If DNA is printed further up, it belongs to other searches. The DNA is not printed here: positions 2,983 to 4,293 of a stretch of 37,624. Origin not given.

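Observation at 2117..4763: Intact IS1595-family element carrying a three-gene cargo module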

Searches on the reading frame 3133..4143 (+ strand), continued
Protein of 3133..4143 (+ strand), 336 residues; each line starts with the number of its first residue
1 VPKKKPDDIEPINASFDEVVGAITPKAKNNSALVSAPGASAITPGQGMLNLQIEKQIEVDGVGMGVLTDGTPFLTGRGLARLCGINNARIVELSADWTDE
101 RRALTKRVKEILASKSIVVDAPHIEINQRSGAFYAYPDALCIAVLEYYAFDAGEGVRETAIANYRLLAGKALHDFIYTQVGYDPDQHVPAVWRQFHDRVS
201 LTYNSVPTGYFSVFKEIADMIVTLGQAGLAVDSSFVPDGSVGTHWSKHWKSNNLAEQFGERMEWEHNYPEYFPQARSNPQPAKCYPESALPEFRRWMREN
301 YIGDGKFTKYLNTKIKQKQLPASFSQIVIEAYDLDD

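Call 37: find_related_loci(query=A1, collection=genome_contigs, flank=8000)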
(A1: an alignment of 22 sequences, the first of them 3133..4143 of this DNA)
Query A1 (336 aa) in genome_contigs; peptide patterns used: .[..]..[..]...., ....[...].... (x = any residue, [..] = any of these).
99 stretches matched a pattern; 79 encode a relative of the query (tblastn E <= 1e-3); 79 distinct loci.
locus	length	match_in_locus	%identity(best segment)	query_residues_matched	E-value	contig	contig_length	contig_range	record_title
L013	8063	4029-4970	68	24-335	6e-150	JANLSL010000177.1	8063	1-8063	MAG: Alphaproteobacteria bacterium isolate OTE_25_metabat_361 OTE_25_k141_2561242, whole genome shotgun sequence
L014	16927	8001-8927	68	27-336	1e-144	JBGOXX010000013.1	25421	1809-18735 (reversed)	MAG: Alphaproteobacteria bacterium isolate OBJ_0618_130150_57 k141_1347314_length_25421_cov_29.0964, whole genome shotgu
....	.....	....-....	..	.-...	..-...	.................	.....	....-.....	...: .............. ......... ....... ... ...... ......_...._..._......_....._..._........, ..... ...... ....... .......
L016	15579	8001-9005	61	9-336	1e-140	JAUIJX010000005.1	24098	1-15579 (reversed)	MAG: Alphaproteobacteria bacterium isolate Co_bin.335 NODE_11990_length_24098_cov_0.880856, whole genome shotgun sequenc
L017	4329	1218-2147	63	24-332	2e-141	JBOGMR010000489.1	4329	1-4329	MAG: Bryobacteraceae bacterium isolate M3-S_metawrap_bin.207 k127_346251, whole genome shotgun sequence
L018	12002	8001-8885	68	42-336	3e-136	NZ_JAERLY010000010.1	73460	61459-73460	Gluconobacter sp. Dm-62 scaffold10_size73460, whole genome shotgun sequence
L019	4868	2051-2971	63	31-336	3e-135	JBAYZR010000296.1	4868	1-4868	MAG: Pedobacter sp. isolate SO_2017_CLC_61 scaffold_34271_c1_PH3_2017, whole genome shotgun sequence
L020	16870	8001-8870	64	44-332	8e-132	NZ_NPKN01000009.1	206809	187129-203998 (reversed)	Rhodanobacter sp. T12-5 NODE_9_length_206809_cov_114.743, whole genome shotgun sequence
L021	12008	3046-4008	59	12-332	3e-128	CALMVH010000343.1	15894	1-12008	MAG TPA_asm: uncultured Rhodospirillales bacterium isolate SRR13685122_bin.22_CONCOCT_v1.1_MAG genome assembly, contig:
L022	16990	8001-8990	57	1-333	1e-126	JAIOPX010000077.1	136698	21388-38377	MAG: Planctomycetota bacterium isolate LakeFargette_0920_ALND_MAG_59_20 LacPavin_0920_ALND_scaffold_131, whole genome sh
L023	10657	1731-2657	62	28-335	1e-125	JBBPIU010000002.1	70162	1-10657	MAG: Pseudomonadota bacterium isolate BPF4-43-45_bin_2 NODE_2_length_70162_cov_28.188769, whole genome shotgun sequence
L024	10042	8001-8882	62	40-336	7e-125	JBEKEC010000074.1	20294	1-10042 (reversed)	MAG: Tepidisphaeraceae bacterium isolate SPRUCE 198 SPRUCE_198_74, whole genome shotgun sequence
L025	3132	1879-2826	58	21-336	2e-129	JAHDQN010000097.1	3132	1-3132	MAG: Deltaproteobacteria bacterium isolate SM3-B3m k141_64877, whole genome shotgun sequence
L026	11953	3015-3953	59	20-332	1e-124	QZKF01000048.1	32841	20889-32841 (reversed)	MAG: Comamonadaceae bacterium isolate SURF_20 Ga0104751_1002020, whole genome shotgun sequence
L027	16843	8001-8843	62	51-332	1e-124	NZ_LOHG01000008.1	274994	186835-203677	Pseudomonas maioricensis strain S25 scaffold00008, whole genome shotgun sequence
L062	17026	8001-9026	44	1-333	1e-87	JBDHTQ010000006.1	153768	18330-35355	MAG: Bdellovibrionales bacterium isolate AS-MICRO-OLR.46 NODE_221_length_153768_cov_12.044251, whole genome shotgun sequ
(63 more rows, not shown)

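Call 41: find_related_loci(query=A1, collection=viral_contigs, flank=5000)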
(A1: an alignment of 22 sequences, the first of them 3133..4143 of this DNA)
Query A1 (336 aa) in viral_contigs; peptide patterns used: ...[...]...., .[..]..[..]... (x = any residue, [..] = any of these).
144 stretches matched a pattern; 43 encode a relative of the query (tblastn E <= 1e-3); 43 distinct loci.
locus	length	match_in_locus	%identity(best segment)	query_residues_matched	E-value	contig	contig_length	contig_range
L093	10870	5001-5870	69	46-336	8e-141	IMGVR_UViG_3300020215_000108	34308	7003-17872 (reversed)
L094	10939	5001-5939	63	25-336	9e-137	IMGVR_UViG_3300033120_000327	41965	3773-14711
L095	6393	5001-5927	62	26-332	6e-135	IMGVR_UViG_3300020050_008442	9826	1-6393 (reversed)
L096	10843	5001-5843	61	51-332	2e-123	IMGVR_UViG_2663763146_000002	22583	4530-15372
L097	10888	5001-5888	58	34-332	6e-122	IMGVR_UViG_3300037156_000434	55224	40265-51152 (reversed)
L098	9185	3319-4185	58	43-332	3e-121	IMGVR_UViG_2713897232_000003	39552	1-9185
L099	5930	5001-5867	58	43-332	5e-121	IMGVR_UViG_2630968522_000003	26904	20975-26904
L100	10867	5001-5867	58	43-332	5e-121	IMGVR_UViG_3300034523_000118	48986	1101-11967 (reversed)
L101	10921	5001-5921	57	26-331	3e-119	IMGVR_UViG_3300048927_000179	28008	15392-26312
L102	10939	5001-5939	60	24-335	3e-131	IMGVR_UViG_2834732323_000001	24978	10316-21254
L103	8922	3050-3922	60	38-331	2e-119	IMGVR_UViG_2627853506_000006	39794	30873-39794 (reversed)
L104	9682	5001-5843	59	51-332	4e-119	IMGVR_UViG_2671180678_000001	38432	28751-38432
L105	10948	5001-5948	52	22-336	7e-113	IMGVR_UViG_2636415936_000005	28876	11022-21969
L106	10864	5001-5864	55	43-331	3e-104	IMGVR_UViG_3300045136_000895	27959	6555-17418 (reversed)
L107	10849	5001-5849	49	39-321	1e-94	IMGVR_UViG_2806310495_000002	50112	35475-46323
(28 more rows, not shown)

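Call 54: find_related_loci(query=window:3133-4143:+, collection=metagenome_contigs, flank=4000)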
Query window:3133-4143:+ (336 aa) in metagenome_contigs; peptide patterns used: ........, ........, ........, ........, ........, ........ (x = any residue, [..] = any of these).
311 stretches matched a pattern; 154 encode a relative of the query (tblastn E <= 1e-3); the best 80 are kept; 80 distinct loci.
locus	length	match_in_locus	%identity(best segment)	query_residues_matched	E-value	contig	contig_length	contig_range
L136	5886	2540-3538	87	4-336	0e+0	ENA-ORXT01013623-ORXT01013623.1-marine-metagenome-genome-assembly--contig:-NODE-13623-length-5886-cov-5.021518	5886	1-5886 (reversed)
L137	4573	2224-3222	87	4-336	0e+0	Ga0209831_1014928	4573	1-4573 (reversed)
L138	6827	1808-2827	68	1-336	7e-161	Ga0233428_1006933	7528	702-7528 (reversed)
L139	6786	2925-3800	75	44-336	5e-154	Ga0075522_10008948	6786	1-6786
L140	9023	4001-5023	64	1-335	2e-151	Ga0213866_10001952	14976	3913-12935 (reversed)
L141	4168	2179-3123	68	22-336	2e-154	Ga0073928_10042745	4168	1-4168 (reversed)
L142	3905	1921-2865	68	22-336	5e-155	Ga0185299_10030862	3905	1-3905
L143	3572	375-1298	68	28-336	5e-154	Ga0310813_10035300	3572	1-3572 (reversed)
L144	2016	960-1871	70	31-335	7e-160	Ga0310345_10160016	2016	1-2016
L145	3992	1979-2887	69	33-336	4e-151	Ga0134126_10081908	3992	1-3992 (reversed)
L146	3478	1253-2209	66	22-335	3e-151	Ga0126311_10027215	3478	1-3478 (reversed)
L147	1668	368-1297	68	26-336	3e-157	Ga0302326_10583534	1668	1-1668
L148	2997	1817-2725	68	29-332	5e-151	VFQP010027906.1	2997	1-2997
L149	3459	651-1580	66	26-336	2e-147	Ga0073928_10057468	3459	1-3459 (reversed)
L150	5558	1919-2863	65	22-335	6e-143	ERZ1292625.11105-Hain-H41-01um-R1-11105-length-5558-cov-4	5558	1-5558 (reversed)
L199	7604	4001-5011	45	1-330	6e-99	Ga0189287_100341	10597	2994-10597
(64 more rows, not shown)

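Call 58: search_protein_families(library=pfam, proteins=[L004:7244-7984:+, L199:5045-5818:-, L136:3626-4504:+, L004:7006-7245:-, L199:5778-6014:+, L005:7298-7600:+, L005:7597-7857:-, L140:5108-5422:-, L140:5424-5720:-, L062:9136-9435:+], max_evalue=0.1)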
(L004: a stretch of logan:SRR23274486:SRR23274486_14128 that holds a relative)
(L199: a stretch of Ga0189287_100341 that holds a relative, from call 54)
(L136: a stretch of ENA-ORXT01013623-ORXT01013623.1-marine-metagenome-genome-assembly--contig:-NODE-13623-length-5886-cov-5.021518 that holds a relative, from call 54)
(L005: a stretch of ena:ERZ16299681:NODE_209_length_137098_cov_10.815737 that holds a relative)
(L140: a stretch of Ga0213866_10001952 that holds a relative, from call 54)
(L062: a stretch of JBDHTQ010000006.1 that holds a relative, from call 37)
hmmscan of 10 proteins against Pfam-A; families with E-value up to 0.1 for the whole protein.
L004:7244-7984:+ (246 aa): 2 families
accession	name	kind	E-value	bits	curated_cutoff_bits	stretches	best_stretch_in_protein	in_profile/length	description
PF22363.1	MrkH_YcgR_like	-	0.09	13.7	27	0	3-42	42-81/97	MrkH-like, YcgR-like domain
PF15098.11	TMEM89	-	0.09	13.4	27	0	127-199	45-117/134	TMEM89 protein family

L199:5045-5818:- (257 aa): 0 families

L136:3626-4504:+ (292 aa): 0 families

L004:7006-7245:- (79 aa): 0 families

L199:5778-6014:+ (78 aa): 0 families

L005:7298-7600:+ (100 aa): 2 families
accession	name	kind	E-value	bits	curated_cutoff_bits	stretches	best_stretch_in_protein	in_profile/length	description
PF24348.1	DUF7508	-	5.5e-05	23.7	26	1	8-86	10-77/79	Domain of unknown function (DUF7508)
PF01541.30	GIY-YIG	-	0.00018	22.2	22.6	1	19-71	1-50/78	GIY-YIG catalytic domain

L005:7597-7857:- (86 aa): 0 families

L140:5108-5422:- (104 aa): 0 families

L140:5424-5720:- (98 aa): 0 families

L062:9136-9435:+ (99 aa): 1 family
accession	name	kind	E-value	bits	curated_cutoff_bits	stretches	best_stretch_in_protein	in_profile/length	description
PF13744.12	HTH_37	-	2.9e-06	27.4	27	1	44-83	15-54/80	Helix-turn-helix domain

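Call 59: search_protein_families(library=padloc, proteins=[L004:7244-7984:+, L199:5045-5818:-, L136:3626-4504:+, L004:7006-7245:-, L199:5778-6014:+, L005:7298-7600:+, L005:7597-7857:-, L140:5108-5422:-, L140:5424-5720:-, L062:9136-9435:+], max_evalue=0.1)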
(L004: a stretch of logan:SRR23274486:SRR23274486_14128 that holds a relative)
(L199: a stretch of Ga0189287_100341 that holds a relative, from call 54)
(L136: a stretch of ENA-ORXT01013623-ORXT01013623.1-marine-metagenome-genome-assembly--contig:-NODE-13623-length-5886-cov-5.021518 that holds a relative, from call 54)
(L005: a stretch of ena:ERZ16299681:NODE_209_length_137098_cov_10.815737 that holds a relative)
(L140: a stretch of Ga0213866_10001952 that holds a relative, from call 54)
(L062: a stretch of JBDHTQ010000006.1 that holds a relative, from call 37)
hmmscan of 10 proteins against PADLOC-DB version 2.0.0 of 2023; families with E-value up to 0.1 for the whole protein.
L004:7244-7984:+ (246 aa): 0 families

L199:5045-5818:- (257 aa): 0 families

L136:3626-4504:+ (292 aa): 0 families

L004:7006-7245:- (79 aa): 0 families

L199:5778-6014:+ (78 aa): 0 families

L005:7298-7600:+ (100 aa): 0 families

L005:7597-7857:- (86 aa): 0 families

L140:5108-5422:- (104 aa): 1 family
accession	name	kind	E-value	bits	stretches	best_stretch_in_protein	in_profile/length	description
PDLC02791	SspE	-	0.0072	12.5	1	29-79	6-56/775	SspE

L140:5424-5720:- (98 aa): 0 families

L062:9136-9435:+ (99 aa): 2 families
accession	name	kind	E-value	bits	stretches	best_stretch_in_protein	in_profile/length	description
PDLC04760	PDC-M64C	-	0.0076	14.6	1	19-78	3-57/93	-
PDLC02334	AbiTii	-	0.013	13.8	1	42-94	111-163/185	AbiTii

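Call 70: search_dna_similar(query=window:3133-4140:+, collection=plasmids, mode=protein, max_rows=40)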
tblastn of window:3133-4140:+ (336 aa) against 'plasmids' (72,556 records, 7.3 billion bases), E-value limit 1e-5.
Records with a match: 13; places in all: 13; records where one place covers at least 80% of the query: 3.
Best place of each record, by identity: <60% 13.
By first word of the organism name: Nostoc 3; Mesorhizobium 2; Salmonella 1; Sagittula 1; Azospirillum 1; Picosynechococcus 1; Psychrobacter 1; Aulosira 1; Anabaena 1; Calothrix 1.
By predicted mobility (MOB-suite, as given by PLSDB): non-mobilizable 6; mobilizable 4; conjugative 3.
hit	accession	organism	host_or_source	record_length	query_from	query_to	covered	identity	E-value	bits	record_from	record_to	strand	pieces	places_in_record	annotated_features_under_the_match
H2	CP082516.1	Salmonella enterica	animal-chicken-young chicken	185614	17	330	93%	43.8%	1e-82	280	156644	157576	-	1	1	hypothetical protein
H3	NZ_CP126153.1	Sagittula sp. MA-2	Cell culture,Coastal seawater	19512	40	332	87%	45.8%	8e-71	246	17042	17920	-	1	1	hypothetical protein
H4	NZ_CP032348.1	Azospirillum brasilense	soil sample,Agricultural field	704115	1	331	99%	40.4%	2e-78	267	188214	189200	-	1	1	hypothetical protein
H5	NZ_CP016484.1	Picosynechococcus sp. PCC 8807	cell culture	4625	70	327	77%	23.6%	8e-8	61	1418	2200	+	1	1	transcriptional regulator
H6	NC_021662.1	Psychrobacter sp. G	-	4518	192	332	42%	39.7%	6e-28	121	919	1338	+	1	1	KilA-N domain-containing protein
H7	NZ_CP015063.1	Mesorhizobium ciceri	Cicer arietinum,Pure Sample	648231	30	206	53%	31.3%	5e-13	77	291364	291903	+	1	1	hypothetical protein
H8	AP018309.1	Aulosira laxa NIES-50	-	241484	69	247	53%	29.1%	5e-7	59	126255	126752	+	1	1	KilA-like protein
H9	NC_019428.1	Anabaena sp. 90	-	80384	48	184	41%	32.6%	2e-8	64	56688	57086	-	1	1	hypothetical protein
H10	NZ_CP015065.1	Mesorhizobium ciceri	Astragalus pelecinus,Pure Sample,Plant ...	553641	49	206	47%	28.2%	3e-6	57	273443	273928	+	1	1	hypothetical protein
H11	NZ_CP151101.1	Nostoc sp. UHCC 0302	isolated culture,lake sediment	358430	69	207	41%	30.7%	5e-9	65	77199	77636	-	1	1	hypothetical protein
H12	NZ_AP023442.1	Nostoc sp. MS1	-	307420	60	184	37%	33.1%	6e-6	56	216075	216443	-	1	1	hypothetical protein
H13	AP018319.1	Nostoc sp. HK-01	-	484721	68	184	35%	33.3%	2e-7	60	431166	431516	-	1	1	DNA-damage-inducible protein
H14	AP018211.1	Calothrix brevissima NIES-22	-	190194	69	184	35%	33.3%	1e-6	58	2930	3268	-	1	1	hypothetical protein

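Call 71: predict_structure(alignment_id=A1)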
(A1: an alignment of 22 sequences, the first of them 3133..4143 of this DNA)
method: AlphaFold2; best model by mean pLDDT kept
length: 336 residues; sequences in the alignment: 22
mean_pLDDT: 55.3   pTM: 0.41
mean pLDDT of the five models: 55.3, 54.8, 53.5, 52.5, 51.3
residues with pLDDT >= 90: 0; 70-90: 78; 50-70: 110; < 50: 148
segments of 3 or more residues with pLDDT < 50: 1-14, 18-66, 171-215, 224-231, 266-280, 323-336
pLDDT, mean of each block of 10 residues (from residue 1): 40 48 33 27 29 37 44 68 75 81 84 70 67 66 73 64 55 41 38 42 41 47 48 55 74 86 55 42 64 71 64 63 44 37
secondary structure, 60 per line:
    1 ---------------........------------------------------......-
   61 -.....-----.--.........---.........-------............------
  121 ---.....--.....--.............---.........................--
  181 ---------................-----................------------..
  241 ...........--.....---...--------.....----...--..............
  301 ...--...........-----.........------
elements in order: H16-23 E54-59 E62-66 H76-83 H87-95 H103-114 E124-128 E131-135 H138-150 H154-178 H190-205 H211-226 H239-251 H254-258 E262-264 H273-277 E282-284 H287-303 H306-316 H322-330

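Call 73: get_annotated_region(hit=H4, flank=3500)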
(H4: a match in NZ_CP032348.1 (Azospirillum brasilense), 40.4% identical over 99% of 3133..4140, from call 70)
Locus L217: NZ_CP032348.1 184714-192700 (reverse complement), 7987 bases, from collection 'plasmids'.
description: Azospirillum brasilense strain MTCC4039 plasmid p4, complete sequence
organism: Azospirillum brasilense (NCBI taxid 192)
taxonomy: Bacteria; Pseudomonadota; Alphaproteobacteria; Rhodospirillales; Azospirillaceae; Azospirillum; Azospirillum brasilense
host: -; source: soil sample,Agricultural field; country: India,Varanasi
typing (MOB-suite, as given by PLSDB): non-mobilizable
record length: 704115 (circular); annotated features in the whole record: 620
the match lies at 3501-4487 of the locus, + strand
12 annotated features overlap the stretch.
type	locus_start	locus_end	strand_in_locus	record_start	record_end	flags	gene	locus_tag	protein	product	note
CDS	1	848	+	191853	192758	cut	-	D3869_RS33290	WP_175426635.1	hypothetical protein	-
CDS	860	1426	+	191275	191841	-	-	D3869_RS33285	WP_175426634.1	DUF4376 domain-containing protein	-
CDS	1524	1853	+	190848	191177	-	-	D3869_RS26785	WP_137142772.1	hypothetical protein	-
CDS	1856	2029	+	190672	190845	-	-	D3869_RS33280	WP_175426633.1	hypothetical protein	-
CDS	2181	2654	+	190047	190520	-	-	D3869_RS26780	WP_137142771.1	lysozyme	-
CDS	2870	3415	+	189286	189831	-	-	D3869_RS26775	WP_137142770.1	hypothetical protein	-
CDS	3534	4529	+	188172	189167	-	-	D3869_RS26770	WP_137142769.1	hypothetical protein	-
CDS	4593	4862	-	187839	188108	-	-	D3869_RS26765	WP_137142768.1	ribbon-helix-helix domain-containing protein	-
CDS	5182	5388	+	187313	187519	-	-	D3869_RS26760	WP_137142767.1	hypothetical protein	-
CDS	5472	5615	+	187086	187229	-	-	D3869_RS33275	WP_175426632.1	hypothetical protein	-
CDS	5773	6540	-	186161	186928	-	-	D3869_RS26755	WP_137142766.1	hypothetical protein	-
CDS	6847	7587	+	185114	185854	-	-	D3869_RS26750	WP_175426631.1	hypothetical protein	-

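Call 74: get_annotated_region(hit=H3, flank=3500)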
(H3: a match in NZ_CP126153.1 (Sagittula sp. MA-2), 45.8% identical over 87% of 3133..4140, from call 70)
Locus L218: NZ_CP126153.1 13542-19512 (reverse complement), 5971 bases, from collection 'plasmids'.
description: Sagittula sp. MA-2 plasmid p8, complete sequence
organism: Sagittula sp. MA-2 (NCBI taxid 3048007)
taxonomy: Bacteria; Pseudomonadota; Alphaproteobacteria; Rhodobacterales; Roseobacteraceae; Sagittula; Sagittula sp. MA-2
host: -; source: Cell culture,Coastal seawater; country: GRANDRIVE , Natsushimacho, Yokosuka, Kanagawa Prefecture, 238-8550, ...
typing (MOB-suite, as given by PLSDB): mobilizable; replicon rep_cluster_914; relaxase MOBQ
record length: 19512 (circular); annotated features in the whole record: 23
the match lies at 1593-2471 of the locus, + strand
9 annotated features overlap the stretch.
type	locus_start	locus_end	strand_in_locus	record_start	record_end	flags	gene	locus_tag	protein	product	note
CDS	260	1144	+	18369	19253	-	-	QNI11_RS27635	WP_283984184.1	zincin-like metallopeptidase domain-containing protein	-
CDS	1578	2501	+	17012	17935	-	-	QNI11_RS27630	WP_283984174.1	hypothetical protein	-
CDS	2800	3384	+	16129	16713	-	-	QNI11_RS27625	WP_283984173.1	recombinase family protein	GO:0006310 - DNA recombination [Evidence IEA]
CDS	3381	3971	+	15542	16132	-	-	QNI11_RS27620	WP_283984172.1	phosphoribosyltransferase family protein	GO:0009116 - nucleoside metabolic process [Evidence IEA]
CDS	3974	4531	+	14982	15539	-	-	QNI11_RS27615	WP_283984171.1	hypothetical protein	-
CDS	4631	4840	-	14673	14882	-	-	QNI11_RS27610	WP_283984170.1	hypothetical protein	-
CDS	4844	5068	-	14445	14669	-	-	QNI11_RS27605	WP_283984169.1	DUF2188 domain-containing protein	-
CDS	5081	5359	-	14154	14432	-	-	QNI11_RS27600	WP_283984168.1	hypothetical protein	-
CDS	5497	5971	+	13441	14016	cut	-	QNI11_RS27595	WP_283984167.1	hypothetical protein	-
